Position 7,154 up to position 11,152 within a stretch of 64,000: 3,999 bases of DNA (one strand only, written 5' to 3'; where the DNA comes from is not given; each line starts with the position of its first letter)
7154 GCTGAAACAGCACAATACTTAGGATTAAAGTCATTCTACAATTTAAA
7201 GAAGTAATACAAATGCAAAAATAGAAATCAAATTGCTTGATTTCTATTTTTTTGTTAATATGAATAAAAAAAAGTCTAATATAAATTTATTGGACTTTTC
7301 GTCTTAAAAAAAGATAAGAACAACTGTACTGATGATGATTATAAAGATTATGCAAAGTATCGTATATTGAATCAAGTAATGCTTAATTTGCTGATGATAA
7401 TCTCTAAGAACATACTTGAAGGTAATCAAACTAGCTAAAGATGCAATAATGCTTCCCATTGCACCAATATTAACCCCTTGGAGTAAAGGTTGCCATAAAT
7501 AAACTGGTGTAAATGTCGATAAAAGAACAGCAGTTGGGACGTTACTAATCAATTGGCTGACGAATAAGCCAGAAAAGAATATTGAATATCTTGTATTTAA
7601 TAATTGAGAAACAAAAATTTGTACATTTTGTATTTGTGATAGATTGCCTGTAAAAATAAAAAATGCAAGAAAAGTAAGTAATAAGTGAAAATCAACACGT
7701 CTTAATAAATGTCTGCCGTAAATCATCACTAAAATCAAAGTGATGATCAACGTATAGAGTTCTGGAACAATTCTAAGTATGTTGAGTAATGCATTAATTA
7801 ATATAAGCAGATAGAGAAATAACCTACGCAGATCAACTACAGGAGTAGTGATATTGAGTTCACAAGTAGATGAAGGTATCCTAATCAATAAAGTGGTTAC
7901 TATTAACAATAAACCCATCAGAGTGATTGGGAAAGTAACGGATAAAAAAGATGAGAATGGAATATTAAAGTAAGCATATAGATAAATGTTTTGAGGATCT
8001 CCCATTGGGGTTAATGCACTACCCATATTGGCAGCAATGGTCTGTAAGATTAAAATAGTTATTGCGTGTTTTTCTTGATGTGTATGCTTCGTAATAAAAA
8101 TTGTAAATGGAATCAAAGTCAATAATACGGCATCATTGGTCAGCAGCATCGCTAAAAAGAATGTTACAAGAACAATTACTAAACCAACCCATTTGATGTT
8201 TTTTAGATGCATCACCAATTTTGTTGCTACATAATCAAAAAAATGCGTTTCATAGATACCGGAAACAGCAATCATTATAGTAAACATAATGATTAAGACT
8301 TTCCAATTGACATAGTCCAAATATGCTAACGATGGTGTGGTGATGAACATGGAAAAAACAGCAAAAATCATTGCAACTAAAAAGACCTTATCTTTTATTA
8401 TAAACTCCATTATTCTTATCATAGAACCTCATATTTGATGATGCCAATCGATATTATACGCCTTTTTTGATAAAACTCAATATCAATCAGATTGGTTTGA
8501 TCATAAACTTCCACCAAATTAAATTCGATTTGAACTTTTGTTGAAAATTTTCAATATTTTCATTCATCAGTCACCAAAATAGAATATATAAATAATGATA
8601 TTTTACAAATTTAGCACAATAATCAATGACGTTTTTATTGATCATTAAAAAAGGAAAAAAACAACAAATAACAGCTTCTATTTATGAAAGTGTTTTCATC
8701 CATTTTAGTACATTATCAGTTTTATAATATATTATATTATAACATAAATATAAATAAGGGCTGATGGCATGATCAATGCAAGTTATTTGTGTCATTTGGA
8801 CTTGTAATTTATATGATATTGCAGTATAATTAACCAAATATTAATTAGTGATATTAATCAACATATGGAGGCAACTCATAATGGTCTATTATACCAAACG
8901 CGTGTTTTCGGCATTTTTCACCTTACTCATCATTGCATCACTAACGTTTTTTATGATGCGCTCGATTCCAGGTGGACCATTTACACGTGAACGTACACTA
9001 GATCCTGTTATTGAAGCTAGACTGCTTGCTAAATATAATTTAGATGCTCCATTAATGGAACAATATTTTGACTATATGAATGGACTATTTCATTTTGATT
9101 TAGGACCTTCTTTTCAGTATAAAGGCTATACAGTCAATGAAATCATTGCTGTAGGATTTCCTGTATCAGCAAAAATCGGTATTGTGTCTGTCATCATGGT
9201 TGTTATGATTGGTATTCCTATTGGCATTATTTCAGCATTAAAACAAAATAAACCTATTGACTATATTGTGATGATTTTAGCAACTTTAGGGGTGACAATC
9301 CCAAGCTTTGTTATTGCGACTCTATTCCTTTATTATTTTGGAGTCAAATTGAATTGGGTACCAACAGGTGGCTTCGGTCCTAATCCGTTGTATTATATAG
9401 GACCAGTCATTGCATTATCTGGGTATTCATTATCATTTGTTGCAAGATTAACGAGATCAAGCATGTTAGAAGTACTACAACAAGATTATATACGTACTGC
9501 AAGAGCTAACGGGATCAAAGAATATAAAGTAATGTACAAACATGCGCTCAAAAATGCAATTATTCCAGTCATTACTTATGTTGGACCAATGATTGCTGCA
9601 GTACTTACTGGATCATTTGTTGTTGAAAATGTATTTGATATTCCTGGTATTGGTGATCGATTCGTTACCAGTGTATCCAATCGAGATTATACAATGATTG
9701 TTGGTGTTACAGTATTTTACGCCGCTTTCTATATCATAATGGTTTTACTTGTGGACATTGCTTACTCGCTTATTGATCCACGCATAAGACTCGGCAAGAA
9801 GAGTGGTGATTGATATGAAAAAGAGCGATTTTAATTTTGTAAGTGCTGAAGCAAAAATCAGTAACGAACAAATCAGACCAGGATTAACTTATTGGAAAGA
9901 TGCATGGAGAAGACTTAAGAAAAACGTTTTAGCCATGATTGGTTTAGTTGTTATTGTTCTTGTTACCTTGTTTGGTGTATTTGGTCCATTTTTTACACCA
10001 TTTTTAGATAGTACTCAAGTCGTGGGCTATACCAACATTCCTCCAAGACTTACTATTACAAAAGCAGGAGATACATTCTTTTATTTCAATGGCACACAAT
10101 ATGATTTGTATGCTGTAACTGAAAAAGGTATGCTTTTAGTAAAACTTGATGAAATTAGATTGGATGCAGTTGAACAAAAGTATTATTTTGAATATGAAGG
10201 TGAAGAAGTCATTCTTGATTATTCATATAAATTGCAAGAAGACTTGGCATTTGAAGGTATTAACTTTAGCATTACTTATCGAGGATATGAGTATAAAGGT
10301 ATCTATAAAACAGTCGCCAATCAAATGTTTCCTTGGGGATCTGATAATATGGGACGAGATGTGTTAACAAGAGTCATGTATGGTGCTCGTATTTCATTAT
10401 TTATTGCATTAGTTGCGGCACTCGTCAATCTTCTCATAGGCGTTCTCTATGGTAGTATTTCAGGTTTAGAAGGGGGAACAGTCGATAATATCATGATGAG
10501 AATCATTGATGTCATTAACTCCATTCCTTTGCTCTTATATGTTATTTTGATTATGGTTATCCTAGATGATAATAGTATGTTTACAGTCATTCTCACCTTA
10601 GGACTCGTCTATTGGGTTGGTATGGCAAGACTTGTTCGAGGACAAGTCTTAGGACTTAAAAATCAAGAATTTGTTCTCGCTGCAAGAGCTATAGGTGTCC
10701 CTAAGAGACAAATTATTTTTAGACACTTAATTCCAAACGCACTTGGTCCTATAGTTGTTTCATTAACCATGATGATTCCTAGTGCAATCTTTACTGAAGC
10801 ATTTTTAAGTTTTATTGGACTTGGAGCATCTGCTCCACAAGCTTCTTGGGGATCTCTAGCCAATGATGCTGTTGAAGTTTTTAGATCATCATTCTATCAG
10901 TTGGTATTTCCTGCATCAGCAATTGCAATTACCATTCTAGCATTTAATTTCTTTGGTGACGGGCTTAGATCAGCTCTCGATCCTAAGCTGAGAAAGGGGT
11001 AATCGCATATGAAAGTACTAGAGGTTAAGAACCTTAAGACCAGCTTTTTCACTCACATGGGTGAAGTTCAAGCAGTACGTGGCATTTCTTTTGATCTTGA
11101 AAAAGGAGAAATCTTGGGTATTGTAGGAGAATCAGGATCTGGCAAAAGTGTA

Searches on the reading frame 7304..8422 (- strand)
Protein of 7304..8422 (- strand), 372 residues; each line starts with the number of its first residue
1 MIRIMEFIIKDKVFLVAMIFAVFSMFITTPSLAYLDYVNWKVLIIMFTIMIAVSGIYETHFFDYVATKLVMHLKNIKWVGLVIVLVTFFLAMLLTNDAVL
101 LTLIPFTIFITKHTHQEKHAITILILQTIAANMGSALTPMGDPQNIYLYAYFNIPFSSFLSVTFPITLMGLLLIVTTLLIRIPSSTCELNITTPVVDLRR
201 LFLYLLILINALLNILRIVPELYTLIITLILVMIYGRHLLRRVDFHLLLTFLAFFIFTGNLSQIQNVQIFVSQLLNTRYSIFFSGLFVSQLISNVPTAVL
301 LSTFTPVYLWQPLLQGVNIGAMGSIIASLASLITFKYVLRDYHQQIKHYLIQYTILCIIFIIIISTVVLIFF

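Call 13: search_protein_families(library=pfam, proteins=[window:7304-8422:-], max_evalue=0.001)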
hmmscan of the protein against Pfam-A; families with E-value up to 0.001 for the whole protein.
window:7304-8422:- (372 aa): 2 families
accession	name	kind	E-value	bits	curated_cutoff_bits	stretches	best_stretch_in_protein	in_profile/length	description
PF03600.22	CitMHS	-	6.3e-27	95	31.9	1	4-301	5-310/336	Citrate transporter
PF00939.25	Na_sulph_symp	-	1e-05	25.2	27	1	39-177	321-461/472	Sodium:sulfate symporter transmembrane region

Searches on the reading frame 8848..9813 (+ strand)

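Call 13: search_protein_families(library=pfam, proteins=[window:8848-9813:+], max_evalue=0.001)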
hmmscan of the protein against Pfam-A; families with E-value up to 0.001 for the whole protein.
window:8848-9813:+ (321 aa): 2 families
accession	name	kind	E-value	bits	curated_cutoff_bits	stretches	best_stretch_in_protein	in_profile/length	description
PF00528.27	BPD_transp_1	-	1.9e-41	142.3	26.4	1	122-314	1-183/184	Binding-protein-dependent transport system inner membrane component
PF19300.4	BPD_transp_1_N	-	1.4e-06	28.9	23.8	1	14-82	4-74/114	Binding-prot-dependent transport system membrane comp, N-term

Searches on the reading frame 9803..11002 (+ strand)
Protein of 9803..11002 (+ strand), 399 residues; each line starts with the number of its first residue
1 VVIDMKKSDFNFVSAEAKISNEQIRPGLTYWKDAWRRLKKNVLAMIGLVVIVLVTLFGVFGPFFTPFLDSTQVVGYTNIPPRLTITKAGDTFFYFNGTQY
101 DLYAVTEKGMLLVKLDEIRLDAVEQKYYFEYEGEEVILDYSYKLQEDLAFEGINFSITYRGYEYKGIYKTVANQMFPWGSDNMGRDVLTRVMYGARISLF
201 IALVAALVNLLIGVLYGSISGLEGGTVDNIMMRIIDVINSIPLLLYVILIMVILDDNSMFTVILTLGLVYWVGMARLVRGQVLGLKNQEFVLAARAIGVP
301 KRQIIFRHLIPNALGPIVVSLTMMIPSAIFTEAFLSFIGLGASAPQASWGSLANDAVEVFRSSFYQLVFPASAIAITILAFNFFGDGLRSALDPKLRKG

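Call 13: search_protein_families(library=pfam, proteins=[window:9803-11002:+], max_evalue=0.001)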
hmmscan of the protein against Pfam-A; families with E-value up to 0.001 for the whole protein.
window:9803-11002:+ (399 aa): 2 families
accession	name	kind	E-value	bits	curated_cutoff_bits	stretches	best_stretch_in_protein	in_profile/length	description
PF00528.27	BPD_transp_1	-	6.5e-34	117.7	26.4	1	213-398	1-184/184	Binding-protein-dependent transport system inner membrane component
PF12911.12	OppC_N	-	2.7e-18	66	23.9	1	29-81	1-53/53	N-terminal TM domain of oligopeptide transport permease C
